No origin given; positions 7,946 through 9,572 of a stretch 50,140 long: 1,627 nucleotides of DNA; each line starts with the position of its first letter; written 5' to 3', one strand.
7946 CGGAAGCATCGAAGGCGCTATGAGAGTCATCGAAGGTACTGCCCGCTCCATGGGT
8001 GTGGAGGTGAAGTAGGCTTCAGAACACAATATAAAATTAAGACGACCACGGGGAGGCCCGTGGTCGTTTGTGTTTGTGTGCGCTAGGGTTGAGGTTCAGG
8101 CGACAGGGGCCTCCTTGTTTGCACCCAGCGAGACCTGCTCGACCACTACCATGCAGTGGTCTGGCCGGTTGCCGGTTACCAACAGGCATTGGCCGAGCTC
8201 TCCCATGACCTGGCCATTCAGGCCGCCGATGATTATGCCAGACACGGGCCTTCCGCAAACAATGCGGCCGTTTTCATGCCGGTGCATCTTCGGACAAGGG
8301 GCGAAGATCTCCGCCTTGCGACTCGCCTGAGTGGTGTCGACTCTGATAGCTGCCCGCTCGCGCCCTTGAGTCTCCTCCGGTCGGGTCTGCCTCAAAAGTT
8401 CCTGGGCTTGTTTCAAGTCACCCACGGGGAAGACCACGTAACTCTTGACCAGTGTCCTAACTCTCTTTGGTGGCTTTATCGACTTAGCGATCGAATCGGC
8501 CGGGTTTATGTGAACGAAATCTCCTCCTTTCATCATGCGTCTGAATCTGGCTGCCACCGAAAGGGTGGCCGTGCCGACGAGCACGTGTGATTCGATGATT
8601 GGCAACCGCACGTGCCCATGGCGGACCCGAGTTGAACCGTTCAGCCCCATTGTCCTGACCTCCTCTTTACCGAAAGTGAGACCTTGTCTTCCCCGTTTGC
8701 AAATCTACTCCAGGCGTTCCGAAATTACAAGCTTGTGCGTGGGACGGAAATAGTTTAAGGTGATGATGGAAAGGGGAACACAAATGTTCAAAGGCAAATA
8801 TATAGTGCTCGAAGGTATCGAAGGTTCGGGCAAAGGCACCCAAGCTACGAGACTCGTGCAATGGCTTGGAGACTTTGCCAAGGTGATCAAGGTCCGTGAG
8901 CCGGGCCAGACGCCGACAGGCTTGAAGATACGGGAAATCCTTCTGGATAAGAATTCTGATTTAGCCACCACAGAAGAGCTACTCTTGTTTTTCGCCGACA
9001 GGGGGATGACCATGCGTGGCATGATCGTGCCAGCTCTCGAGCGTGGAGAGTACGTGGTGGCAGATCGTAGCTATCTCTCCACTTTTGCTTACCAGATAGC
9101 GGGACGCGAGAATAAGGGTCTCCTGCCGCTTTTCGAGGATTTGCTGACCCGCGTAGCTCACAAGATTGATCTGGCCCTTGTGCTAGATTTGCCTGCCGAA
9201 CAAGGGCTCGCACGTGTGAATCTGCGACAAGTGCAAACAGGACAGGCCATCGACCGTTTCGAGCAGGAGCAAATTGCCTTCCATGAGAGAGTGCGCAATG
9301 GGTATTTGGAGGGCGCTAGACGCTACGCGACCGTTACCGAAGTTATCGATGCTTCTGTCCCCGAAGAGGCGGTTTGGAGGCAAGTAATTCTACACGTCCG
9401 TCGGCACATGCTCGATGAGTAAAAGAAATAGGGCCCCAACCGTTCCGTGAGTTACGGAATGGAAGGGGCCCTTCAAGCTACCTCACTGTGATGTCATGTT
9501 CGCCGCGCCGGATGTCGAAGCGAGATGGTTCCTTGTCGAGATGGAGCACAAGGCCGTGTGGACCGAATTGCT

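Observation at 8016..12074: Compact thymidylate-supply island (unknown 184-aa protein, tmk, duplicated ThyX, long DCD) inserted where rplA-rplJ-rplL should be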

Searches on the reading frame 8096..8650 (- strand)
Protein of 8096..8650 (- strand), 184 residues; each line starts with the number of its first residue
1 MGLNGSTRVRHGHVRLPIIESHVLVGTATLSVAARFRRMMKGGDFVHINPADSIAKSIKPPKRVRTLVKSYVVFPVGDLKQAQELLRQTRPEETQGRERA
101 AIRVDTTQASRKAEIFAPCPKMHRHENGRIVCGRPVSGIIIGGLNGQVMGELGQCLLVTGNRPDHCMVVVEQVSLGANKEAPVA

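Call 3: search_protein_families(library=pfam, proteins=[window:8096-8650:-], max_evalue=0.01)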
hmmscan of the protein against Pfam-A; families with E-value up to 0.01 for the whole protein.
window:8096-8650:- (184 aa): 0 families

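Call 4: search_protein_families(library=ncbifam, proteins=[window:8096-8650:-], max_evalue=0.01)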
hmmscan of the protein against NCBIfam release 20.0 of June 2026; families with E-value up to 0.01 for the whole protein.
window:8096-8650:- (184 aa): 0 families

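Call 10: search_protein_families(library=phrogs, proteins=[window:8096-8650:-], max_evalue=0.01)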
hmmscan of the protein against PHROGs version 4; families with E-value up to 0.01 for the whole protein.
window:8096-8650:- (184 aa): 0 families

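Call 12: search_solved_structures(query=window:8096-8650:-, max_evalue=10)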
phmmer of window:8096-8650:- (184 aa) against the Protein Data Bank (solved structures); distinct sequences matched with E-value up to 10: 1.
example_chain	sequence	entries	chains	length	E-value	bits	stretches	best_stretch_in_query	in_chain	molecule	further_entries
1c4p_A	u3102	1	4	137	1.8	11.8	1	44-95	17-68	PROTEIN (STREPTOKINASE)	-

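Call 17: find_homologous_proteins(query=window:8096-8650:-, max_evalue=0.001)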
Query window:8096-8650:- (184 aa): 1 proteins with E <= 0.001 among 57 candidates.
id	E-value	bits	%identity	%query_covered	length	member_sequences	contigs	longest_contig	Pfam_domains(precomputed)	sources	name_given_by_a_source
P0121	1.6e-95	336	100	83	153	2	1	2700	-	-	-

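Call 28: predict_structure(protein=window:8096-8650:-)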
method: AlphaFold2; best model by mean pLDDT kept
length: 184 residues; sequences in the alignment: 1
mean_pLDDT: 35.9   pTM: 0.31
mean pLDDT of the five models: 35.9, 29.6, 28.3, 27.6, 27.4
residues with pLDDT >= 90: 0; 70-90: 0; 50-70: 31; < 50: 153
segments of 3 or more residues with pLDDT < 50: 1-77, 103-112, 121-123, 125-165, 167-184
pLDDT, mean of each block of 10 residues (from residue 1): 28 21 24 25 30 28 31 47 54 52 43 51 44 37 28 32 45 32 22
secondary structure, 60 per line:
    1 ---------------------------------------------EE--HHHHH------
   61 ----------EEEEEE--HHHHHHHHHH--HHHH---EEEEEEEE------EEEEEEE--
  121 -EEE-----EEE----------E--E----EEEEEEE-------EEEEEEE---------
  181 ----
elements in order: H50-54 E71-76 H79-88 H91-94 E98-105 E112-118 E122-124 E130-132 E151-157 E165-171

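Call 31: search_protein_representatives(protein=window:8096-8650:-)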
Query: 184 residues. Proteins with E-value up to 0.001 (for the whole library): 2; up to 1e-10: 2; up to 1e-30: 2. The best 2 are listed.
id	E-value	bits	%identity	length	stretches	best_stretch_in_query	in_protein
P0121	5.0e-96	336.1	100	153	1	32-184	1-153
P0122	2.4e-36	141.7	41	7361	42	66-99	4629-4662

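Call 68: search_protein_families(library=padloc, proteins=[window:8096-8650:-], max_evalue=0.01)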
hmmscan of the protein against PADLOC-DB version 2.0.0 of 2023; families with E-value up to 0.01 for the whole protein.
window:8096-8650:- (184 aa): 0 families

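Call 87: find_encoding_contigs(protein=P0121, flank=5000, max_places=5)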
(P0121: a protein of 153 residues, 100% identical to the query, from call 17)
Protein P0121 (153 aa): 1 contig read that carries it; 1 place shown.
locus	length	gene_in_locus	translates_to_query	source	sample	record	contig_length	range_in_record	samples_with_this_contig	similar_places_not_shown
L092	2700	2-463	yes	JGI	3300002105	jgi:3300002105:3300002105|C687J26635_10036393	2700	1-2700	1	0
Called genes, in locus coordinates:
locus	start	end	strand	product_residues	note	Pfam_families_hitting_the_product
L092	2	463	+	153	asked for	?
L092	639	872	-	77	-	PF10049:DUF2283 (weak)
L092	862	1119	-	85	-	-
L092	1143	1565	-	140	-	PF03946:Ribosomal_L11_N, PF00298:Ribosomal_L11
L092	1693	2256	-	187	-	PF02357:NusG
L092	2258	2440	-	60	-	PF00584:SecE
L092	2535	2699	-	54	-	?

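Call 88: find_encoding_contigs(protein=window:8096-8650:-, flank=6000, max_places=10)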
Protein window:8096-8650:- (184 aa): 16 contigs read that carry it; 5 places shown.
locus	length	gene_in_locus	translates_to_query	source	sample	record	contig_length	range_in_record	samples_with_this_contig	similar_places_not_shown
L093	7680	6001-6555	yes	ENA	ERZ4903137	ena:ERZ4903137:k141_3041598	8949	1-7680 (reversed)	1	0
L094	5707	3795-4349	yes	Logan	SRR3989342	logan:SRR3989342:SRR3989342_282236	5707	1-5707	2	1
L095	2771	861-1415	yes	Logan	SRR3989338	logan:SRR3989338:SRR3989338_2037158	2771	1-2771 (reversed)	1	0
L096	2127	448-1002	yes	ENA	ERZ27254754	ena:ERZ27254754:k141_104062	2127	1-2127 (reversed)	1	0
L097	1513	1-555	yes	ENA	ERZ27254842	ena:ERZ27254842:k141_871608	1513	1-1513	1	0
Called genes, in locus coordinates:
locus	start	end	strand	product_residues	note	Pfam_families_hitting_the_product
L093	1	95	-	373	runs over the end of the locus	-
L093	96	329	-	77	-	-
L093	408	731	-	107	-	PF24463:DUF7577 (faint)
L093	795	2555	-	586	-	PF03485:Arg_tRNA_synt_N, PF00750:tRNA-synt_1d, PF05746:DALR_1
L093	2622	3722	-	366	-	PF06559:DCD_N, PF22769:DCD, PF22569:DCD_C, PF22769:DCD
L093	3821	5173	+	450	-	PF02511:Thy1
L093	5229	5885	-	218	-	PF02223:Thymidylate_kin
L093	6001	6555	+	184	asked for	-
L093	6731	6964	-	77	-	PF10049:DUF2283 (weak)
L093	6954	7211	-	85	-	-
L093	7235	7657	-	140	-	PF03946:Ribosomal_L11_N, PF00298:Ribosomal_L11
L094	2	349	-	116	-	?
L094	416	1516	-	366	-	PF06559:DCD_N, PF22769:DCD, PF22569:DCD_C, PF22769:DCD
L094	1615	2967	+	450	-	PF02511:Thy1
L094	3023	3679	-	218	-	PF02223:Thymidylate_kin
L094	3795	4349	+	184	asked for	-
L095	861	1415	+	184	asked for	-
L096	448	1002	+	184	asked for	-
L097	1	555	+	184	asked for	?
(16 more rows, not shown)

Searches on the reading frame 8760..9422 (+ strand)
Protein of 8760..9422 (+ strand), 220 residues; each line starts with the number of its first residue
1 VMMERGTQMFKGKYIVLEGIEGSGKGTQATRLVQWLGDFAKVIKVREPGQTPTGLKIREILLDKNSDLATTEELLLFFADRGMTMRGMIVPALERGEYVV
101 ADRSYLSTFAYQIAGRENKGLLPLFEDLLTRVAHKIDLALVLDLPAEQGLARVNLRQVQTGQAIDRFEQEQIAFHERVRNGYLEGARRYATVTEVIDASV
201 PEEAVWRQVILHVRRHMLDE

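Call 3: search_protein_families(library=pfam, proteins=[window:8760-9422:+], max_evalue=0.01)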
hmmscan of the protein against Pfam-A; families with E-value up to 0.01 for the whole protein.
window:8760-9422:+ (220 aa): 4 families
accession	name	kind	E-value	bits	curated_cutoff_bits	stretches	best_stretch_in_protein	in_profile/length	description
PF02223.23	Thymidylate_kin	-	2e-35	122.6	27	1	17-208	1-184/185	Thymidylate kinase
PF13401.12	AAA_22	-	0.006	17.3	27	1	13-72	6-69/130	AAA domain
PF13521.12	AAA_28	-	0.0066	17.1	27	0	15-164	2-136/164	AAA domain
PF13671.12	AAA_33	-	0.0086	16.8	27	0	15-107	2-81/143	AAA domain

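Call 4: search_protein_families(library=ncbifam, proteins=[window:8760-9422:+], max_evalue=0.01)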
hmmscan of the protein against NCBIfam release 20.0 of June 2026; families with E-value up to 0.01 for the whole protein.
window:8760-9422:+ (220 aa): 5 families
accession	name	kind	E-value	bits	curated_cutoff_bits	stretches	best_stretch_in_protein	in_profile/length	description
TIGR00041.1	DTMP_kinase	equivalog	3.5e-38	131.3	83.25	1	9-206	1-193/196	dTMP kinase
NF005923.0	PRK07933.1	equivalog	1.6e-07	30.9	193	1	15-206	3-204/213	dTMP kinase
NF001381.0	PRK00279.1-3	equivalog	0.00066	19.5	187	0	15-35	3-23/188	adenylate kinase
NF010381.0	PRK13808.1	equivalog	0.0011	18.5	426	1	15-61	3-53/335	adenylate kinase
TIGR01351.1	adk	subfamily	0.0067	16.1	168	0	15-36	2-23/212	adenylate kinase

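Call 10: search_protein_families(library=phrogs, proteins=[window:8760-9422:+], max_evalue=0.01)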
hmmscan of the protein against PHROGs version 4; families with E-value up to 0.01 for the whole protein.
window:8760-9422:+ (220 aa): 2 families
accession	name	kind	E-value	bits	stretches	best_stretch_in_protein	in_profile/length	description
phrog_761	-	other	6.5e-34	119.1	1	2-214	9-212/362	thymidylate kinase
phrog_16057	-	other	6.3e-24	85.8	1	11-203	4-196/363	thymidylate kinase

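Call 60: find_homologous_proteins(query=window:8784-9422:+, max_evalue=0.001)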
Query window:8784-9422:+ (212 aa): 616 proteins with E <= 0.001 among 1063 candidates; the best 120 are listed.
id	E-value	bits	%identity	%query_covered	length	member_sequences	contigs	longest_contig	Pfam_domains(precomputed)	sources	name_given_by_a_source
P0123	4.0e-132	456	100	100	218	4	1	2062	PF02223.24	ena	-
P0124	4.9e-83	296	66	100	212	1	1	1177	PF02223.24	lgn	-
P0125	1.1e-35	141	46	93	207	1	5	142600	PF02223.24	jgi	-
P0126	1.8e-34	137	45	94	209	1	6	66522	PF02223.24,PF13521.13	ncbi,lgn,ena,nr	ncbi:thymidylate kinase [bacterium BMS3Bbin06]|nr:thymidylate kinase [bacterium BMS3Abin08] GBE33709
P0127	1.8e-34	137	45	94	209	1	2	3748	PF02223.24,PF13521.13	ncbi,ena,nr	ncbi:MAG TPA: dTMP kinase [Nitrospirae bacterium]|nr:dTMP kinase [Nitrospirota bacterium]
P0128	3.0e-34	136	43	95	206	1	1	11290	PF02223.24,PF13521.13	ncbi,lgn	-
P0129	4.0e-34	136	47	93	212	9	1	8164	PF02223.24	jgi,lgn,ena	-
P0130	1.6e-33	134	45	91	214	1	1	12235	PF02223.24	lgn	-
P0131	1.3e-32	131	42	96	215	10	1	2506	PF02223.24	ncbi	-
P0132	1.4e-32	131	44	91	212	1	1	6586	PF02223.24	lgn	-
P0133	1.8e-32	131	46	91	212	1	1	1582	PF02223.24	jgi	jgi:dTMP kinase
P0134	1.2e-31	128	43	94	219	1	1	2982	PF02223.24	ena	-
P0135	4.0e-31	126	43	98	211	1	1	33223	PF02223.24,PF13401.13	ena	-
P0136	5.0e-31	126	43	93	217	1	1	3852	PF02223.24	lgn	-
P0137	5.3e-31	126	47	81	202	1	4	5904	PF02223.24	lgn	-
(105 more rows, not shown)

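Call 61: find_encoding_contigs(protein=P0125, flank=8000, max_places=2)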
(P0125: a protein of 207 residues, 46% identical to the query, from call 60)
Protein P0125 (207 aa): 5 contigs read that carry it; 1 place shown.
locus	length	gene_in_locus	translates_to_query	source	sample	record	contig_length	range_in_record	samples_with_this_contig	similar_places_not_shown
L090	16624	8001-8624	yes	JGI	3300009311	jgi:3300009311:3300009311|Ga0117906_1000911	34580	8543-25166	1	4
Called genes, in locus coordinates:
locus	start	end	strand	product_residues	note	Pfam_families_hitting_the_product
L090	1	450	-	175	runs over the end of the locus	PF02357:NusG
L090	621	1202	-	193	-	PF13580:SIS_2, PF01380:SIS (weak)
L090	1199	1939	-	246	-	PF00483:NTP_transferase, PF12804:NTP_transf_3 (weak)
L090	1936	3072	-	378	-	PF01073:3Beta_HSD, PF01370:Epimerase, PF02719:Polysacc_synt_2 (faint), PF05368:NmrA (weak), PF07993:NAD_binding_4, PF16363:GDP_Man_Dehyd, PF01370:Epimerase, PF16363:GDP_Man_Dehyd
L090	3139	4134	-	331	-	PF00288:GHMP_kinases_N, PF08544:GHMP_kinases_C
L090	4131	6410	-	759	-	PF19838:LptD_2 (weak), PF04453:LptD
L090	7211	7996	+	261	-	PF01975:SurE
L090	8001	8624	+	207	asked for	PF02223:Thymidylate_kin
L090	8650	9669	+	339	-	-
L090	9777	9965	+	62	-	PF14697:Fer4_21 (faint), PF25160:LdpA_Fe-S-bd (faint), PF12797:Fer4_2 (faint), PF12837:Fer4_6 (weak), PF13237:Fer4_10, PF00037:Fer4, PF12838:Fer4_7, PF13187:Fer4_9, +2 more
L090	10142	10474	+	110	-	-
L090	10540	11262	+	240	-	PF01553:Acyltransferase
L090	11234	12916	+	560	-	PF00753:Lactamase_B, PF12706:Lactamase_B_2 (weak), PF22505:RNase_J_b_CASP, PF07521:RMMBL, PF17770:RNase_J_C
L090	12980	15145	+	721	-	PF13491:FtsK_4TM, PF17854:FtsK_alpha, PF01580:FtsK_SpoIIIE, PF09397:FtsK_gamma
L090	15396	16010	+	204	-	PF13578:Methyltransf_24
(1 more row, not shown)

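Call 62: find_encoding_contigs(protein=P0124, flank=5000, max_places=2)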
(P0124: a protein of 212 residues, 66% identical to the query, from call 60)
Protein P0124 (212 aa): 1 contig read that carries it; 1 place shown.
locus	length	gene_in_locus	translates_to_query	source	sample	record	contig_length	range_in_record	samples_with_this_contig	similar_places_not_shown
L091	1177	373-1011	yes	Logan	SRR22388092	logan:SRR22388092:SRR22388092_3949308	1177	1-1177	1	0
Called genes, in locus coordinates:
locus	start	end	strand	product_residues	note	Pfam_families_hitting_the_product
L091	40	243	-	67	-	-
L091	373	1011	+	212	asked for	PF02223:Thymidylate_kin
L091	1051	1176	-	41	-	?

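Call 68: search_protein_families(library=padloc, proteins=[window:8784-9422:+], max_evalue=0.01)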
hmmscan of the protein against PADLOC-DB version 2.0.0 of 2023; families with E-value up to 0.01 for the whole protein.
window:8784-9422:+ (212 aa): 1 family
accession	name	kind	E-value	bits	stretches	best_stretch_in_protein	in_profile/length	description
PDLC04690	PDC-M51B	-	8.5e-13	46.5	1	5-189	3-169/191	-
